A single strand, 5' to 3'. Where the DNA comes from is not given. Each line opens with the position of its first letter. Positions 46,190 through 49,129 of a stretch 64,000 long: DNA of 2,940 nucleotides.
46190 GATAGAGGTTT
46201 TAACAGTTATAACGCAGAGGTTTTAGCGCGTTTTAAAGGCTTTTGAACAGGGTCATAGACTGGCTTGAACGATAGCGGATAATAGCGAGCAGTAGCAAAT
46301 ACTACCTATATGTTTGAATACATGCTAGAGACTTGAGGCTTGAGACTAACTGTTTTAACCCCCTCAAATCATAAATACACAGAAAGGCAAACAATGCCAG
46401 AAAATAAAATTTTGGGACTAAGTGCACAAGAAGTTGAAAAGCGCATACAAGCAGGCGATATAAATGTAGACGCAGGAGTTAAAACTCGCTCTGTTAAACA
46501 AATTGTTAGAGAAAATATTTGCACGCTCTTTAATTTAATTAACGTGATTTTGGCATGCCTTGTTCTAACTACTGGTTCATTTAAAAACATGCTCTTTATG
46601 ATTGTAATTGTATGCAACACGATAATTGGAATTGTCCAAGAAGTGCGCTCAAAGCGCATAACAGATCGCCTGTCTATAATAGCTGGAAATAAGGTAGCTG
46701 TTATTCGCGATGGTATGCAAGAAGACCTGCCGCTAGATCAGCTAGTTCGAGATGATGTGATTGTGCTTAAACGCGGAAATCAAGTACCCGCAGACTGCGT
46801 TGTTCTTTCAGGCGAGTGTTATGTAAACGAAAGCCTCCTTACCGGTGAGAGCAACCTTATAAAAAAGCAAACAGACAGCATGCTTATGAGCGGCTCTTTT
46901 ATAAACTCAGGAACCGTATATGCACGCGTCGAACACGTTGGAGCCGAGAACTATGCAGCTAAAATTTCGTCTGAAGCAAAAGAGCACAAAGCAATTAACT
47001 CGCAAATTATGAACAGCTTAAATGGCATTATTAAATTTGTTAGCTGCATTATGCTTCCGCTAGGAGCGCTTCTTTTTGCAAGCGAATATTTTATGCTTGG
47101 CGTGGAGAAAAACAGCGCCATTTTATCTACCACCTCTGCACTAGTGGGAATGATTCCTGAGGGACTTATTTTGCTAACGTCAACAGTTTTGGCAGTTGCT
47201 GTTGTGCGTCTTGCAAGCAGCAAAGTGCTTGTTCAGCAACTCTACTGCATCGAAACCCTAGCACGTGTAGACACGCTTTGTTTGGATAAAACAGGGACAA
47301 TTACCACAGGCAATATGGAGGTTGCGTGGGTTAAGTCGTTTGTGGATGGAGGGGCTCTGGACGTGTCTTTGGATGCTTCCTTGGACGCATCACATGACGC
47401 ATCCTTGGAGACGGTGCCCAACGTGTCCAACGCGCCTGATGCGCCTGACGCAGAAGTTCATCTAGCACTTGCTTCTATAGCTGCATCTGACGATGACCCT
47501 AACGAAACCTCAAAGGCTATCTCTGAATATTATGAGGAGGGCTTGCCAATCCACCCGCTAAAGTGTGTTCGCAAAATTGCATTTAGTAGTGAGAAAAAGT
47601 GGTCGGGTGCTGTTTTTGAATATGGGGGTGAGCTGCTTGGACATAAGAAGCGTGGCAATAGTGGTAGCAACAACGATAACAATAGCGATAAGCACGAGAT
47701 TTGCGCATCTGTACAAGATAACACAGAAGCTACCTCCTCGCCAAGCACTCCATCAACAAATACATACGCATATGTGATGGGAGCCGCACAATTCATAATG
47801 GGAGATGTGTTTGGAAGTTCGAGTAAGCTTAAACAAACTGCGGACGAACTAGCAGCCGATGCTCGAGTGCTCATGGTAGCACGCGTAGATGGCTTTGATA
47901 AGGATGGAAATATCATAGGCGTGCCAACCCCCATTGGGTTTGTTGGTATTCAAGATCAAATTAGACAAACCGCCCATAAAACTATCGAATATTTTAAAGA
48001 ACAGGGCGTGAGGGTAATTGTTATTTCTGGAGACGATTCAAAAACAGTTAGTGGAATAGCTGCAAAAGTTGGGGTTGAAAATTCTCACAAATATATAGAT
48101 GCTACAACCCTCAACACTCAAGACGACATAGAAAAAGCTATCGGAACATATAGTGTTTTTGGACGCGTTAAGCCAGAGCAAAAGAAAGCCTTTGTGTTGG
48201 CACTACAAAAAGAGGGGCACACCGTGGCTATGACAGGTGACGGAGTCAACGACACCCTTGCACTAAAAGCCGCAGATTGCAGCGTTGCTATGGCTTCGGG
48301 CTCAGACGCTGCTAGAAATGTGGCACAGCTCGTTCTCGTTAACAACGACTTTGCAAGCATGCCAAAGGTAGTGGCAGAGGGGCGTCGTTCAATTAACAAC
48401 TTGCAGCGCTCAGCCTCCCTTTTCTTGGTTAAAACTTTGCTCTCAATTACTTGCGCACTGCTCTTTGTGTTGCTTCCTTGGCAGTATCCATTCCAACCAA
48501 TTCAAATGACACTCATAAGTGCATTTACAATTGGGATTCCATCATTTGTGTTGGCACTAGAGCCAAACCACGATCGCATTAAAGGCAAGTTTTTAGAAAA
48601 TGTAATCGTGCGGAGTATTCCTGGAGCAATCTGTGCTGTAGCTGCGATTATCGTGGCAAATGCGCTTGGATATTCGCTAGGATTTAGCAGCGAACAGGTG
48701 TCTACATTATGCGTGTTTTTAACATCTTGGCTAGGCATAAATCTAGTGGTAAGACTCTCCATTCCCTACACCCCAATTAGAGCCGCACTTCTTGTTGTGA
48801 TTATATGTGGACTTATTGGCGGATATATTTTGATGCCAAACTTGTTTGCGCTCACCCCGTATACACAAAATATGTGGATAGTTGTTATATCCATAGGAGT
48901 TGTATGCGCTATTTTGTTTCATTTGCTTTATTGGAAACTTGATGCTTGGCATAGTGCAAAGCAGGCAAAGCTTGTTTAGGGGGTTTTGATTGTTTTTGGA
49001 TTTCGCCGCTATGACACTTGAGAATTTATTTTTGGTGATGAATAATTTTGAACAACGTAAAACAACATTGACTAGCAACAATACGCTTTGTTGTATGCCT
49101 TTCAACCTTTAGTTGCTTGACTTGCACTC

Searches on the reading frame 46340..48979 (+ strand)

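Call 47: search_protein_families(library=pfam, proteins=[window:46340-48979:+], max_evalue=0.00001)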
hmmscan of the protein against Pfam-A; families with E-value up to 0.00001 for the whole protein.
window:46340-48979:+ (879 aa): 3 families
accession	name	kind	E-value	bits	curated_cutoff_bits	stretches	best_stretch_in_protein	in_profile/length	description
PF00122.25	E1-E2_ATPase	-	3.2e-43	147.8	28.1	1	117-292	5-179/181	E1-E2 ATPase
PF00702.32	Hydrolase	-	1.1e-16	62.3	26.4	1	310-646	1-191/191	haloacid dehalogenase-like hydrolase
PF08282.18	Hydrolase_3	-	3.3e-06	27.5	20.9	0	625-671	202-248/255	haloacid dehalogenase-like hydrolase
